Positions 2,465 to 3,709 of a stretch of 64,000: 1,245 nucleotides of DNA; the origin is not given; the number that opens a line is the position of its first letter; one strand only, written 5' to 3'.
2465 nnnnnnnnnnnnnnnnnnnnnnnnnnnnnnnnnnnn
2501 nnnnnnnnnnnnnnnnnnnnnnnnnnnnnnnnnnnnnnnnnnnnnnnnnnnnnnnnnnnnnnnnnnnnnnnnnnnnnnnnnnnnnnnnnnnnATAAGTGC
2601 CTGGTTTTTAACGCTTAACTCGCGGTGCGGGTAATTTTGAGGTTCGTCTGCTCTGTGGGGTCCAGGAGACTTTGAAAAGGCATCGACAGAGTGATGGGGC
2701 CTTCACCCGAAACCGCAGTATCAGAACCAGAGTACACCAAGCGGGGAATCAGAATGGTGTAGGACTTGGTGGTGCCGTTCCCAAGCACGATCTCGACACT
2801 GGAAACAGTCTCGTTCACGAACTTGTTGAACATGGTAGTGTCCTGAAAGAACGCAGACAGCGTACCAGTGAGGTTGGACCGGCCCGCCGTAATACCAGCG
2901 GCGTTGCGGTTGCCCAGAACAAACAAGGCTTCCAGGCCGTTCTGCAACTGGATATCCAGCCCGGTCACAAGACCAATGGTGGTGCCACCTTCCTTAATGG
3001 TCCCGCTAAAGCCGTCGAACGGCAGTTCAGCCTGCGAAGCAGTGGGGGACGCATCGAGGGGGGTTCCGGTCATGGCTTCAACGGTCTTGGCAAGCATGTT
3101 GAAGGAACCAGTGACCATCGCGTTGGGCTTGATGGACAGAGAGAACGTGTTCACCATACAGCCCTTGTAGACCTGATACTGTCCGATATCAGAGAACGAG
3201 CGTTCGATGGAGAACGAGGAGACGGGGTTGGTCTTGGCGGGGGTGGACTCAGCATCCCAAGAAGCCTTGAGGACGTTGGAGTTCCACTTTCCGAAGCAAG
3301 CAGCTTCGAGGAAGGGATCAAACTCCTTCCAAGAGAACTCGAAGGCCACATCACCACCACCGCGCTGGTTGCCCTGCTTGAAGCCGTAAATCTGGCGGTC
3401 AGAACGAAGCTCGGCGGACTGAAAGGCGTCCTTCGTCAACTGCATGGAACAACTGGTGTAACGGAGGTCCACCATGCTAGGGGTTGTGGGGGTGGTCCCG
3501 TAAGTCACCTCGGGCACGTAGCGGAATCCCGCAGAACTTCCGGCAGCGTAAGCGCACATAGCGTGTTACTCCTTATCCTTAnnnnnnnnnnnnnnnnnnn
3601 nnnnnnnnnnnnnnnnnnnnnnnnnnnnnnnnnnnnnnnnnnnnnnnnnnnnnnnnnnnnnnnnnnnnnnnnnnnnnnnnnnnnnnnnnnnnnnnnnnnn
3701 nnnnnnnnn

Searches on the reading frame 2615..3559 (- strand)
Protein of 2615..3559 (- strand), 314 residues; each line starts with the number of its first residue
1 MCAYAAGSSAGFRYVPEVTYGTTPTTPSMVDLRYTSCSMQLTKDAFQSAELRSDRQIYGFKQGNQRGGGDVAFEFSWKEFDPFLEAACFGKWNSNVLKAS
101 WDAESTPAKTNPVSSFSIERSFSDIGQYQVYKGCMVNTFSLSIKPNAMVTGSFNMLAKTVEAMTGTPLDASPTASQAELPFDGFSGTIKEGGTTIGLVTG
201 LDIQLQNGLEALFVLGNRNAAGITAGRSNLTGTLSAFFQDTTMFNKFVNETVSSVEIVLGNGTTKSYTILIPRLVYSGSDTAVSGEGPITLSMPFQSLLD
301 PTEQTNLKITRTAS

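Call 22: search_protein_families(library=pfam, proteins=[window:2615-3559:-], max_evalue=0.001)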
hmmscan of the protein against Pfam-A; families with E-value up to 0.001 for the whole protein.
window:2615-3559:- (314 aa): 1 family
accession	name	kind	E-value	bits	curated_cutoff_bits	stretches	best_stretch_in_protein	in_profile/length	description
PF18906.5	Phage_tube_2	-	8.3e-53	180.1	27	1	7-296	1-265/266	Phage tail tube protein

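Call 31: search_dna_similar(query=window:2615-3559:-, collection=phages, mode=protein, max_rows=15)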
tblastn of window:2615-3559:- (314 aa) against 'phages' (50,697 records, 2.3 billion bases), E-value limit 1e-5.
Records with a match: 863; places in all: 870; records where one place covers at least 80% of the query: 413.
Best place of each record, by identity: <60% 863.
By first word of the organism name: Salmonella 359; Escherichia 152; Acinetobacter 57; Vibrio 52; Pseudomonas 49; Caulobacter 41; Xanthomonas 23; Klebsiella 15; Serratia 13; Kagunavirus 11; and 38 more.
By host as written in the record: Escherichia coli 83; - 73; Salmonella enterica subsp. enterica serovar Enteritidis 56; Salmonella enterica 54; Salmonella enterica subsp. enterica serovar Typhimurium 46; Salmonella sp. 38; Caulobacter vibrioides CB15 22; Acinetobacter baumannii 20; and 216 more.
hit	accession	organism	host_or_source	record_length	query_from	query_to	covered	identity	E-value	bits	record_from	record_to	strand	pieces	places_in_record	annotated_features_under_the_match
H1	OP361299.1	Pseudomonas phage phiH2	Pseudomonas sp. PA14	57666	5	312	98%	41.9%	3e-70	242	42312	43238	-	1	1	hypothetical protein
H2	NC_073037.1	Pseudomonas phage phiH2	Pseudomonas sp. PA14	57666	5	312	98%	41.9%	3e-70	242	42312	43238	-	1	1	hypothetical protein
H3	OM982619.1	Pseudomonas phage Almagne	Pseudomonas syringae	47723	5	311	98%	41.8%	7e-70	241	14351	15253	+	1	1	major tail protein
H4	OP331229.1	Vibrio phage 033B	Vibrio parahaemolyticus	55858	5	312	98%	41.5%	1e-65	228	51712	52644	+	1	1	tail subunit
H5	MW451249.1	Vibrio phage GH32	Vibrio parahaemolyticus GH32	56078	5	312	98%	41.5%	1e-65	228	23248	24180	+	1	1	record has no annotation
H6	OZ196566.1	Vibrio phage K251 g3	Seawater and oysters mix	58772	5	311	98%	41.5%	7e-68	235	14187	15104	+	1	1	minor tail protein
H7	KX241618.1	Xanthomonas phage Xoo-sp2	Xanthomonas oryzae pv. oryzae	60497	5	309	97%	41.7%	4e-70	241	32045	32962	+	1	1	major tail protein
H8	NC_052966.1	Xanthomonas phage Xoo-sp2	Xanthomonas oryzae pv. oryzae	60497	5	309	97%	41.7%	4e-70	241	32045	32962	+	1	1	minor tail protein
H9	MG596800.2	Pseudomonas phage PMBT14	Pseudomonas fluorescens ATCC 13525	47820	5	311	98%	41.3%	3e-69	239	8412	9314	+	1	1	major tail protein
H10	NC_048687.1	Pseudomonas phage PMBT14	Pseudomonas fluorescens ATCC 13525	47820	5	311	98%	41.3%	3e-69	239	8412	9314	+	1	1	major tail protein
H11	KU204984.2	Pseudomonas phage AAT-1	Pseudomonas aeruginosa PA14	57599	5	312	98%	40.9%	3e-69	239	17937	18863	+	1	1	major tail structural protein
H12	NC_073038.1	Pseudomonas phage AAT-1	Pseudomonas aeruginosa PA14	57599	5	312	98%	40.9%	3e-69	239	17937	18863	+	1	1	major tail structural protein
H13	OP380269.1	Pseudomonas phage phiH1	Pseudomonas aeruginosa PA14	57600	5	312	98%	40.9%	8e-69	238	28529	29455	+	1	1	tail tube protein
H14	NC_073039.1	Pseudomonas phage phiH1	Pseudomonas aeruginosa PA14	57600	5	312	98%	40.9%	8e-69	238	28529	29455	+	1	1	tail tube protein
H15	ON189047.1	Xanthomonas phage Mallos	Xanthomonas translucens pv. translucens ...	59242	5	314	99%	40.4%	1e-69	240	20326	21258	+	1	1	hypothetical protein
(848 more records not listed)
